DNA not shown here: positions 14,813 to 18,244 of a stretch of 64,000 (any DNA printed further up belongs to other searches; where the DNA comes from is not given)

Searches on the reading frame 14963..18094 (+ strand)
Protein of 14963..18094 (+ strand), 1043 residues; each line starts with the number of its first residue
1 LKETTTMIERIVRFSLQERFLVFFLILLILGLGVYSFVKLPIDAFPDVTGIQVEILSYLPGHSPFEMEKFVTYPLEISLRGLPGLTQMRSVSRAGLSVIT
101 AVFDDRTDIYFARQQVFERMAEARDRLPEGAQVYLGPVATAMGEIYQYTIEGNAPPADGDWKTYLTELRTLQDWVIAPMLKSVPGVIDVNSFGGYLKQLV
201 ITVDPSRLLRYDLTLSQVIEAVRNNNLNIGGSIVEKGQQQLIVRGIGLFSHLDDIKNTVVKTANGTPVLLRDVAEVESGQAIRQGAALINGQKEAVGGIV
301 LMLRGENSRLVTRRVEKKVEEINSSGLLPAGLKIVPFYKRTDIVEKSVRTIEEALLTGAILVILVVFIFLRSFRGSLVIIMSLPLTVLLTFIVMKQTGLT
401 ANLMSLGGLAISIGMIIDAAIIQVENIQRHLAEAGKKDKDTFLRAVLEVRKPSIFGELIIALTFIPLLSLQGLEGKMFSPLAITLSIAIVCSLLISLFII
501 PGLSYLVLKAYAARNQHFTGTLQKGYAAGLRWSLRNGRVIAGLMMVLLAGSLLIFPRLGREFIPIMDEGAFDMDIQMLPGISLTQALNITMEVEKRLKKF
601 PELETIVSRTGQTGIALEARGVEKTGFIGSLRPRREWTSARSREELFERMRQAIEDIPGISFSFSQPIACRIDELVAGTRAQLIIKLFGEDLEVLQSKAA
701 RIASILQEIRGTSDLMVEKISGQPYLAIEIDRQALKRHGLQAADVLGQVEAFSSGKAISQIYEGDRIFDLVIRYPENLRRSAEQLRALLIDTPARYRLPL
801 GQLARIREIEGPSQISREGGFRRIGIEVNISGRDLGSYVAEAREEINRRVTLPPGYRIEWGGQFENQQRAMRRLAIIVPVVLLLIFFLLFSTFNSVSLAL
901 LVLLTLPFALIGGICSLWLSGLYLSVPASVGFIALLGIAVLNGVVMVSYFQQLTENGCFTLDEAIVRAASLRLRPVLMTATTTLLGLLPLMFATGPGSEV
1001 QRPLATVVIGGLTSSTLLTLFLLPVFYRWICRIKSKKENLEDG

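Call 50: search_protein_families(library=pfam, proteins=[window:14963-18094:+], max_evalue=0.00001)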
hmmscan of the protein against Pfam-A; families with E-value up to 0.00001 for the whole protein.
window:14963-18094:+ (1043 aa): 2 families
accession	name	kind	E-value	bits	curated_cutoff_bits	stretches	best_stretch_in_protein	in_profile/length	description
PF00873.25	ACR_tran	-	3.3e-302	1005.5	28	1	11-1029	1-1019/1021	AcrB/AcrD/AcrF family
PF03176.21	MMPL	-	6.8e-11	42.1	20.5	0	839-1033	107-305/333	MMPL family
